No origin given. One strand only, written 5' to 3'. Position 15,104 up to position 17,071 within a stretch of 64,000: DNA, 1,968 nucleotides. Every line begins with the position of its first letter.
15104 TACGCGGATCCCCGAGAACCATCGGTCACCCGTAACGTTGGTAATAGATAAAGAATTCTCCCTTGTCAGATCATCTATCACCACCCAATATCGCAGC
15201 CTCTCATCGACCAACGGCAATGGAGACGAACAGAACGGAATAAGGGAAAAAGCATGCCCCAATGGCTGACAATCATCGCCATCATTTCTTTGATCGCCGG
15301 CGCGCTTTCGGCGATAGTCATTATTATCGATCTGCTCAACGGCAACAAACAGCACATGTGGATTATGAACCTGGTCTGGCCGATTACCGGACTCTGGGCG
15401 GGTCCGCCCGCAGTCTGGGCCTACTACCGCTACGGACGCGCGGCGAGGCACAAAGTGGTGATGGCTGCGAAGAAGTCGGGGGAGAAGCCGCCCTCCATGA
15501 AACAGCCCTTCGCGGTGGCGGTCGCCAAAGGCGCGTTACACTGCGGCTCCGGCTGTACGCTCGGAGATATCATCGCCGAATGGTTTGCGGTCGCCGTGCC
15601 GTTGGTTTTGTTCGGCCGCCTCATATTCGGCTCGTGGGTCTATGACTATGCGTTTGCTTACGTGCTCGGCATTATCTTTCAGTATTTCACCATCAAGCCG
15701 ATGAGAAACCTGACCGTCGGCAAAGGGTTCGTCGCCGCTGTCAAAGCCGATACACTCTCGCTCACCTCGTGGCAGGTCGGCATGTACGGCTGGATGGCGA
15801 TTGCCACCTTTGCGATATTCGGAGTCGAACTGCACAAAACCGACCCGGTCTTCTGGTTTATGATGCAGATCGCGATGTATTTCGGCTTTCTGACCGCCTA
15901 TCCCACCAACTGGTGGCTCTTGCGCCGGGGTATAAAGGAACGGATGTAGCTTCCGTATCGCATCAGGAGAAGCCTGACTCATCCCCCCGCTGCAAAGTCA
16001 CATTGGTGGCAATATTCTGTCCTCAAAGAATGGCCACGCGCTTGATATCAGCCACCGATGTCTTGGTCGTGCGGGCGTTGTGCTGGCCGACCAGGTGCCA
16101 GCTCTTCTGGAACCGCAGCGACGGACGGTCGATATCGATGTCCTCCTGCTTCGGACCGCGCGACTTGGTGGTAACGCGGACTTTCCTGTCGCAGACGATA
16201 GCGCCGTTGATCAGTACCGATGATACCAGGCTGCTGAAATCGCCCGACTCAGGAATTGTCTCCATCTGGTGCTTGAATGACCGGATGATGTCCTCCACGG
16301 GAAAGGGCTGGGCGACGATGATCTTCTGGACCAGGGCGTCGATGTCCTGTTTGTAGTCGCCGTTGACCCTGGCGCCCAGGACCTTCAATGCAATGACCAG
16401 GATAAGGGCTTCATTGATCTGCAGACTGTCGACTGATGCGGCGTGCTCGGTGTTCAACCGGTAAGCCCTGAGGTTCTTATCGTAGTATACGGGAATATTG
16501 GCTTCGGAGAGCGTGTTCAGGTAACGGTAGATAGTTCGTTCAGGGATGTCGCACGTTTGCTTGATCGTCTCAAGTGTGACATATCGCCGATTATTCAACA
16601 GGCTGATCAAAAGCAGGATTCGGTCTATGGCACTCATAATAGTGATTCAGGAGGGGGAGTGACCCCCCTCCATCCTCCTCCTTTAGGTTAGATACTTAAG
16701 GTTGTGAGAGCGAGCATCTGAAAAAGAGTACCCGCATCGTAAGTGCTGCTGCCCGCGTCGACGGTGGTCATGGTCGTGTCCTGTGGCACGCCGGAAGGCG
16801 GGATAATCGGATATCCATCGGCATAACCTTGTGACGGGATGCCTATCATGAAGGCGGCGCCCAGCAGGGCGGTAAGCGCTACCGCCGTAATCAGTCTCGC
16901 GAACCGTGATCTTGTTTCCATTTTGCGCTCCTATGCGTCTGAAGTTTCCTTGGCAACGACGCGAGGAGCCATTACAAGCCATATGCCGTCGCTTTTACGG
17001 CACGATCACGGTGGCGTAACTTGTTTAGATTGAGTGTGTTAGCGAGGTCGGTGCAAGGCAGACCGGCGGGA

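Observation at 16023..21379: Kinase-TPR-GAF-AAA+-HTH mega-regulator with degenerate GAFTGA loop, followed by a small secreted-peptide ORF and an HTH-WYL regulator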

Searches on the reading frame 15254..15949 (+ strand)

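Call 86: search_protein_families(library=pfam, proteins=[window:15254-15949:+], max_evalue=0.001)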
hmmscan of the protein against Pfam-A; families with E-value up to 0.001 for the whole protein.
window:15254-15949:+ (231 aa): 1 family
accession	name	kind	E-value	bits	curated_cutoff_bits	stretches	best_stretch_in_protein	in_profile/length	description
PF14342.11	DUF4396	-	6.2e-45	153.5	27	1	90-228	5-141/141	Domain of unknown function (DUF4396)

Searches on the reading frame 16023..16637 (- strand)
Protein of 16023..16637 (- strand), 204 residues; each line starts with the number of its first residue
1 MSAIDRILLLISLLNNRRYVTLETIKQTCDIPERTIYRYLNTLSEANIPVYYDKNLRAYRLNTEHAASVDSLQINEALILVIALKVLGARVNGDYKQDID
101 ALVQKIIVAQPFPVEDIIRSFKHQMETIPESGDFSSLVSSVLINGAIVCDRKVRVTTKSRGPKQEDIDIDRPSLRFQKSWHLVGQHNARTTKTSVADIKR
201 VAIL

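Call 3: search_protein_families(library=pfam, proteins=[window:16023-16637:-], max_evalue=0.1)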
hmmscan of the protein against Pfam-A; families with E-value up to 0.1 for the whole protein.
window:16023-16637:- (204 aa): 8 families
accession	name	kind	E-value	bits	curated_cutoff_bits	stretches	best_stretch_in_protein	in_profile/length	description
PF08279.18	HTH_11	-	1.6e-06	28.3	25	1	8-55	3-51/55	HTH domain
PF08220.18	HTH_DeoR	-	0.00042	20.4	21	1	6-48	1-43/57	DeoR-like helix-turn-helix domain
PF19187.6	HTH_PafC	-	0.00058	20.1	32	1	4-106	3-113/115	PafC helix-turn-helix domain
PF21320.3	HTH_65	-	0.0018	18.9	24.1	1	14-68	19-72/75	Rv2258c-like winged HTH domain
PF09339.16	HTH_IclR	-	0.013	15.7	22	1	3-45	1-44/52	IclR helix-turn-helix domain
PF13730.12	HTH_36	-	0.027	14.7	25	1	8-47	12-53/55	Helix-turn-helix domain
PF01978.25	TrmB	-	0.052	13.8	25.6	1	11-46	15-49/68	Sugar-specific transcriptional regulator TrmB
PF09904.15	HTH_43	-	0.095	13.1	27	0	5-54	7-55/89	Winged helix-turn helix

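Call 4: search_protein_families(library=ncbifam, proteins=[window:16023-16637:-], max_evalue=0.1)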
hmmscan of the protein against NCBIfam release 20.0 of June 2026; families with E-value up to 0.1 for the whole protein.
window:16023-16637:- (204 aa): 4 families
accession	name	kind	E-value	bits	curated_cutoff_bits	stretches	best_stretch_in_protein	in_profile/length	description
NF045644.1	TransRegBhcR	equivalog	0.00099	18.5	350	1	2-60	23-80/267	HTH-type transcriptional regulator BhcR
NF005061.0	PRK06474.1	equivalog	0.013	15.4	121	1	9-48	16-56/178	hypothetical protein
NF007342.0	PRK09834.1-4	equivalog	0.025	13.6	251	1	3-45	13-55/263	DNA-binding transcriptional regulator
NF053736.1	AcpB_EbpR_MafR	subfamily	0.04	13.2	130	1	6-72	7-75/481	AcpB/EbpR/MafR family transcriptional regulator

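Call 15: find_related_loci(query=A3, collection=genome_contigs, flank=7000)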
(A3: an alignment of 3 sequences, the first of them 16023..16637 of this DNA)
Query A3 (204 aa) in genome_contigs; peptide patterns used: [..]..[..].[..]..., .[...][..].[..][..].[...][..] (x = any residue, [..] = any of these).
89 stretches matched a pattern; 18 encode a relative of the query (tblastn E <= 1e-3); 18 distinct loci.
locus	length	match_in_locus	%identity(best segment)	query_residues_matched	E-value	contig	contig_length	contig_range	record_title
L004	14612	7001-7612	43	1-204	1e-58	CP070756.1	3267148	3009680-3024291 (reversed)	MAG: Candidatus Zixiibacteriota bacterium isolate bin295 chromosome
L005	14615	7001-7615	43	1-204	2e-51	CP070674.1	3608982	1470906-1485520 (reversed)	MAG: Candidatus Zixiibacteriota bacterium isolate bin72 chromosome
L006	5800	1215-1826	42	1-203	2e-49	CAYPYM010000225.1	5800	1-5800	MAG TPA_asm: uncultured Ignavibacteriales bacterium isolate binchicken_co151_82 genome assembly, contig: NODE_24579_leng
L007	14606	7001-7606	41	1-203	1e-47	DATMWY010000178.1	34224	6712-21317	MAG TPA_asm: Candidatus Deferrimicrobium sp. isolate SMAG_U13106 k141_18946, whole genome shotgun sequence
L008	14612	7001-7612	39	1-204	1e-45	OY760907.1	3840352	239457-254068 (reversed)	MAG: uncultured candidate division Zixibacteria bacterium isolate 2d357583-1faf-4436-89ad-6f0e4817d39a genome assembly,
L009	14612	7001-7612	40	1-204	2e-43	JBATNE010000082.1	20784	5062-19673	MAG: Candidatus Zixiibacteriota bacterium isolate MFD10473_ilm_asm_bin15 k127_305909, whole genome shotgun sequence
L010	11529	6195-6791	37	1-201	2e-37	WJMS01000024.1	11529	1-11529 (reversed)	MAG: candidate division GN15 bacterium isolate Bin_052 k141_232428, whole genome shotgun sequence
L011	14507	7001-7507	40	1-169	2e-35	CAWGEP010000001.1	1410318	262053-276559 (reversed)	MAG: uncultured bacterium isolate MFD01872.bin.1.291 genome assembly, contig: contig_144638, whole genome shotgun sequen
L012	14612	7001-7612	35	1-203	5e-35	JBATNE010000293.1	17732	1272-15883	MAG: Candidatus Zixiibacteriota bacterium isolate MFD10473_ilm_asm_bin15 k127_128281, whole genome shotgun sequence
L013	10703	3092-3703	49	1-204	1e-67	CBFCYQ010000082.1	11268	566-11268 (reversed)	MAG TPA_asm: uncultured bacterium isolate SRR26215689_metabat2_8 genome assembly, contig: ERZ25073498.2511, whole genome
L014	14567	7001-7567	29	17-204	8e-19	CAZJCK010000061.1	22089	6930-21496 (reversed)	MAG TPA_asm: uncultured Ignavibacteriales bacterium isolate SRP141376_co4_224 genome assembly, contig: NODE_4164_length_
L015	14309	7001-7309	37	1-106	9e-17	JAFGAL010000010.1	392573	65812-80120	MAG: Candidatus Zixiibacteriota bacterium isolate Zod_maxbin.0182_1 k87_717450, whole genome shotgun sequence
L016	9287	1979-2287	35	1-106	3e-15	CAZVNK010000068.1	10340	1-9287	MAG TPA_asm: uncultured Ignavibacteriaceae bacterium isolate binchicken_co42_233 genome assembly, contig: NODE_10739_len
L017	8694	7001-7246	39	1-85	1e-13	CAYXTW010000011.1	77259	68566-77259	MAG TPA_asm: uncultured Ignavibacteriaceae bacterium isolate binchicken_co89_533 genome assembly, contig: NODE_337_lengt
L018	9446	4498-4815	36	1-109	3e-13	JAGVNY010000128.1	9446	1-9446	MAG: Candidatus Zixiibacteriota bacterium isolate DeMMO3_21 c_000000040138, whole genome shotgun sequence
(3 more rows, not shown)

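Call 25: search_solved_structures(query=A5, max_evalue=10, show_alignments=2)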
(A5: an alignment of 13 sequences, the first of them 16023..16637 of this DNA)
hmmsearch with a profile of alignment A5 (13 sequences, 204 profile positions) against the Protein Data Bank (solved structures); distinct sequences matched with E-value up to 10: 3.
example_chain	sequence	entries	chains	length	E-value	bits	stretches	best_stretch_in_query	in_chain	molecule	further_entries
2p22_A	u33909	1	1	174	0.00064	22.8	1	84-174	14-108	Suppressor protein STP22 of temperature-sensitive alpha-factor receptor and arginine perme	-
4cgr_A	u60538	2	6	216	0.72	12.9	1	22-51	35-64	PUTATIVE TETR-FAMILY TRANSCRIPTIONAL REGULATOR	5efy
7pt0_A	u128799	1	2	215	0.72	12.9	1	22-51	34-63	TetR family transcriptional regulator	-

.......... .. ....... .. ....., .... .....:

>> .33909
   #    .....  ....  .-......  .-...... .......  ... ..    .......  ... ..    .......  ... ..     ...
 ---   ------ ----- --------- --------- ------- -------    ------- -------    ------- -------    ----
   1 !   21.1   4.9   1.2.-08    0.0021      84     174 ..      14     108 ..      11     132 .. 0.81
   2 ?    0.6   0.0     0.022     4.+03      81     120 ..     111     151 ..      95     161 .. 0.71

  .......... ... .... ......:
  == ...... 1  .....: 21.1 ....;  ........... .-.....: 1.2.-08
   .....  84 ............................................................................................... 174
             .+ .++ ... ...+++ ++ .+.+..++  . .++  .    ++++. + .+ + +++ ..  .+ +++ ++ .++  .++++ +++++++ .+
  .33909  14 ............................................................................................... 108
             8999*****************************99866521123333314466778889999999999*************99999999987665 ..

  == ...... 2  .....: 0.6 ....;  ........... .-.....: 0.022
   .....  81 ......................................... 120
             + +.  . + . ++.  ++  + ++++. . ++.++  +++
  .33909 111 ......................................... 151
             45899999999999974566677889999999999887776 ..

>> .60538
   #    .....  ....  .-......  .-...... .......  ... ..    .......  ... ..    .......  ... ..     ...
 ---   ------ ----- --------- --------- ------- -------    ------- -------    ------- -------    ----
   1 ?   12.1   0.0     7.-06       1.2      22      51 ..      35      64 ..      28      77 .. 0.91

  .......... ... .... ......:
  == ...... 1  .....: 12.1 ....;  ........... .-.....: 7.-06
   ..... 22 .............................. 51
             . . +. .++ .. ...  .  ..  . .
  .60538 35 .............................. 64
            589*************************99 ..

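Call 27: find_related_loci(query=A5, collection=metagenome_contigs, flank=7000)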
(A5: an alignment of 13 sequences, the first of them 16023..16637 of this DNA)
Query A5 (204 aa) in metagenome_contigs; peptide patterns used: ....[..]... (x = any residue, [..] = any of these).
44 stretches matched a pattern; 10 encode a relative of the query (tblastn E <= 1e-3); 10 distinct loci.
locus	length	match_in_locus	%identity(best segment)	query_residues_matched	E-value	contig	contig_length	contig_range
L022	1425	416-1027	100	1-204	1e-149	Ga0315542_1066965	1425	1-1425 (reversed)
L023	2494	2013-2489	59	1-159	4e-63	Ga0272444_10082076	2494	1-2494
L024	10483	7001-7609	39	1-203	3e-48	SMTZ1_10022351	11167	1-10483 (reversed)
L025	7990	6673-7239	32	1-189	1e-33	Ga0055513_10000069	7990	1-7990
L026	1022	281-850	33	1-190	6e-35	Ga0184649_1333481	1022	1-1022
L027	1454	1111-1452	45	1-114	5e-31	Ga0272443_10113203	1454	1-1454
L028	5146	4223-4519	35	5-106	7e-16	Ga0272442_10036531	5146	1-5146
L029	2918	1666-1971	35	5-109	1e-15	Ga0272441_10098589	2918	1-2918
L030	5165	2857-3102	39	1-85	2e-14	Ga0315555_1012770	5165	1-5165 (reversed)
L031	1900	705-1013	33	1-106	5e-12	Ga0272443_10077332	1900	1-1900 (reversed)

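Call 28: find_homologous_proteins(query=window:16023-16637:-, max_evalue=0.001)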
Query window:16023-16637:- (204 aa): 14 proteins with E <= 0.001 among 178 candidates.
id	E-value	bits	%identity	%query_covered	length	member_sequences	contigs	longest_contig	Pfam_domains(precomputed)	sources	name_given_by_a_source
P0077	7.0e-126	435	100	100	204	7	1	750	PF08279.19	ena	-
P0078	2.8e-62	228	53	100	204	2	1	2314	-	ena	-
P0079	8.5e-60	220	50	100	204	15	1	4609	-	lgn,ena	-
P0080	3.9e-59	218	49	100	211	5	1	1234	-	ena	-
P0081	5.8e-58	214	50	100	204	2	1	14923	-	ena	-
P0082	3.5e-57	211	53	90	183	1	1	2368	-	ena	-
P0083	3.6e-50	189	44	92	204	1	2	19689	PF08279.19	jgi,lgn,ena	-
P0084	8.6e-44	168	45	100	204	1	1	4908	-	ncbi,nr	ncbi:hypothetical protein GF377_05615 [candidate division GN15 bacterium]|nr:hypothetical protein [c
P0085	1.8e-43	167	46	100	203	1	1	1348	-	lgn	-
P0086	1.4e-41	161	43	98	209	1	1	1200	-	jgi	jgi:predicted DNA-binding transcriptional regulator YafY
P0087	3.2e-36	143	39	100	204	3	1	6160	-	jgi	jgi:predicted DNA-binding transcriptional regulator YafY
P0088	3.4e-36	143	39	100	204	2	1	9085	-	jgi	jgi:predicted DNA-binding transcriptional regulator YafY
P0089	5.7e-30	123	39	99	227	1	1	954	PF08279.19,PF09339.17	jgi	jgi:predicted DNA-binding transcriptional regulator YafY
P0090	4.2e-18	84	33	91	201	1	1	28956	PF08279.19,PF08220.19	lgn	-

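Call 39: predict_structure(alignment_id=A6)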
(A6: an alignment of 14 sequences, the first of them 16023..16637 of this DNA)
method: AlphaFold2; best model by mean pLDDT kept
length: 204 residues; sequences in the alignment: 14
mean_pLDDT: 83.0   pTM: 0.58
mean pLDDT of the five models: 83.0, 81.3, 81.2, 77.9, 77.1
residues with pLDDT >= 90: 62; 70-90: 118; 50-70: 19; < 50: 5
segments of 3 or more residues with pLDDT < 50: 64-67
pLDDT, mean of each block of 10 residues (from residue 1): 84 81 88 90 84 85 56 86 90 92 85 81 72 88 91 85 76 89 71 86 91
secondary structure, 60 per line:
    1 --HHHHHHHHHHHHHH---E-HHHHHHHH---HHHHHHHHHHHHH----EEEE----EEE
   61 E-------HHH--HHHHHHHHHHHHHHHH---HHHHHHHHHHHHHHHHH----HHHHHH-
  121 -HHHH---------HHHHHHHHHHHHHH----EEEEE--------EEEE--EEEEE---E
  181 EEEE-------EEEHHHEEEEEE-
elements in order: H3-16 H22-29 H33-45 E50-53 E58-61 H74-89 H93-109 H114-119 H122-125 H135-148 E153-157 E166-169 E172-176 E180-184 E192-194 E198-203

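Call 42: fold_search(model_id=the predicted structure, library=pdb)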
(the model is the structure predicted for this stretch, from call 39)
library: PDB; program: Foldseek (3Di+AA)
matches with E <= 10: 1252; with E <= 0.001: 23
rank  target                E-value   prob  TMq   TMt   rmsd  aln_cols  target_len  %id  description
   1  8tpk_A                4.4e-07  1.00  0.27  0.19  14.2       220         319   16  P6522 crystal form of C. crescentus DriD-ssDNA-DNA complex (released 2023-11-29)
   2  8tp8_D                8.0e-07  1.00  0.28  0.20  14.2       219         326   15  Structure of the C. crescentus WYL-activator, DriD, bound to ssDNA and cognate DNA (released 2023-11-29)
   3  8tp8_B                2.6e-06  1.00  0.37  0.28   9.4       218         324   15  Structure of the C. crescentus WYL-activator, DriD, bound to ssDNA and cognate DNA (released 2023-11-29)
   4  9pfv_Q                6.0e-06  1.00  0.39  0.29   9.2       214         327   14  The cryo-EM structure of C. crescentus DriD-ssDNA-RNAP-Sigma73-CCNA_03891/CCNA_01149 promoter transcription activation (released 2026-02-25)
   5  8tp8_A                7.6e-06  1.00  0.28  0.21  14.2       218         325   15  Structure of the C. crescentus WYL-activator, DriD, bound to ssDNA and cognate DNA (released 2023-11-29)
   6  7qfz_C                2.4e-05  1.00  0.28  0.20  17.5       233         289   12  BrxR, a WYL-domain containing transcriptional regulator (released 2022-05-18)
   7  9fnd_X                2.4e-05  1.00  0.28  0.19  14.4       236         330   20  Transcriptional activator PafBC bound to mycobacterial RNA polymerase (released 2025-02-12)
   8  7tb5                  2.7e-05  1.00  0.29  0.23  16.2       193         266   16  Structure of P. aeruginosa PA17 CapW (released 2022-01-19)
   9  9pfq_Q                3.2e-05  1.00  0.38  0.28   9.4       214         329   14  The cryo-EM structure of C. crescentus DriD-ssDNA-RNAP-Sigma73-bapE promoter transcription activation complex (released 2026-02-25)
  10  8tpk_B                3.6e-05  1.00  0.35  0.26   9.4       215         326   14  P6522 crystal form of C. crescentus DriD-ssDNA-DNA complex (released 2023-11-29)
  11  7qfz_B                4.3e-05  1.00  0.28  0.20  17.5       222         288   12  BrxR, a WYL-domain containing transcriptional regulator (released 2022-05-18)
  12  9fnd_Y                6.5e-05  1.00  0.30  0.20  11.4       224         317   14  Transcriptional activator PafBC bound to mycobacterial RNA polymerase (released 2025-02-12)
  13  7qfz_A                8.7e-05  1.00  0.28  0.20  17.5       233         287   12  BrxR, a WYL-domain containing transcriptional regulator (released 2022-05-18)
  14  7qfz_G                1.1e-04  1.00  0.28  0.21  16.7       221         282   12  BrxR, a WYL-domain containing transcriptional regulator (released 2022-05-18)
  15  7qfz_D                1.3e-04  1.00  0.28  0.20  17.5       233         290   12  BrxR, a WYL-domain containing transcriptional regulator (released 2022-05-18)
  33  7tzv_A                1.5e-02  1.00  0.27  0.28   3.7        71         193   14  Structure of DriD C-domain bound to 9mer ssDNA (released 2022-06-01)
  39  7tzv_M                3.0e-02  1.00  0.28  0.29   3.5        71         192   13  Structure of DriD C-domain bound to 9mer ssDNA (released 2022-06-01)
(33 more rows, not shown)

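Call 102: search_protein_families(library=padloc, proteins=[window:16023-16637:-], max_evalue=0.01)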
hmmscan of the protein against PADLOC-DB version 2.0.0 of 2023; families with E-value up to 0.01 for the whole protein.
window:16023-16637:- (204 aa): 4 families
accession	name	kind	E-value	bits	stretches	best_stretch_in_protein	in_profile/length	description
PDLC01457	WYL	-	4.4e-16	57.2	1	4-136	3-129/229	"CAS-I,CAS-II,CAS-III,CAS-IV,CAS-V,CAS-VI; associated_signaling"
PDLC01438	Csa3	-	0.00019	19.5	1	7-95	151-236/305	"CAS-I,CAS-II,CAS-III,CAS-IV,CAS-V,CAS-VI; associated_signaling"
PDLC03963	SoFic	-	0.0037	14.7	1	8-49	296-337/361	-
PDLC04133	mad1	-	0.009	14.3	0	16-42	2-28/60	mads_1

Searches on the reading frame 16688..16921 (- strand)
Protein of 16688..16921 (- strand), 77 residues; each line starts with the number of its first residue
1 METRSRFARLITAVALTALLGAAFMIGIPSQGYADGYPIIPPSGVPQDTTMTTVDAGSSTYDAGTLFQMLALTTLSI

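Call 3: search_protein_families(library=pfam, proteins=[window:16688-16921:-], max_evalue=0.1)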
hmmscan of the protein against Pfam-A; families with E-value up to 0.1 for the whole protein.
window:16688-16921:- (77 aa): 0 families

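Call 4: search_protein_families(library=ncbifam, proteins=[window:16688-16921:-], max_evalue=0.1)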
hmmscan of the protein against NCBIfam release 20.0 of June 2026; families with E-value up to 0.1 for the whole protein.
window:16688-16921:- (77 aa): 1 family
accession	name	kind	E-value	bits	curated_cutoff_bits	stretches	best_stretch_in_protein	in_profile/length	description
NF002970.2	PRK03646.1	exception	0.0058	15.7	600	1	25-48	264-287/356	catabolic alanine racemase DadX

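Call 102: search_protein_families(library=padloc, proteins=[window:16688-16921:-], max_evalue=0.01)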
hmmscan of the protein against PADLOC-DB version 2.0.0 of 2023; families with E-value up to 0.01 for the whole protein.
window:16688-16921:- (77 aa): 0 families
